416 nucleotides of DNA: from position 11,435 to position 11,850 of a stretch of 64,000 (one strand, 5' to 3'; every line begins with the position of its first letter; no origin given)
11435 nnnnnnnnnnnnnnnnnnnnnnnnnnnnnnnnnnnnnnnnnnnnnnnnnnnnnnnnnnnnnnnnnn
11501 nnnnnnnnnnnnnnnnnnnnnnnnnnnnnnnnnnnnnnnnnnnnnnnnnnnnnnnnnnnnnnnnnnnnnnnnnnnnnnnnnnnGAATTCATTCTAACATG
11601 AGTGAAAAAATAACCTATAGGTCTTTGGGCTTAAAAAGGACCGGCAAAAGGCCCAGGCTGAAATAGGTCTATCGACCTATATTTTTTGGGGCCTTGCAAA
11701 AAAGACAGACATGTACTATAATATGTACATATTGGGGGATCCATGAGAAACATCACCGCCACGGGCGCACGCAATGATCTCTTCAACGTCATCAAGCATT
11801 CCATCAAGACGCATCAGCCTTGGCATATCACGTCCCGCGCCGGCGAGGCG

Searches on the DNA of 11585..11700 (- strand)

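Call 89: search_dna_similar(query=window:11585-11700:-, collection=phages, mode=distant, max_evalue=0.01, max_rows=10)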
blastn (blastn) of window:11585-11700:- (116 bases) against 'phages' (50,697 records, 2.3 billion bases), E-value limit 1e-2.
No match.
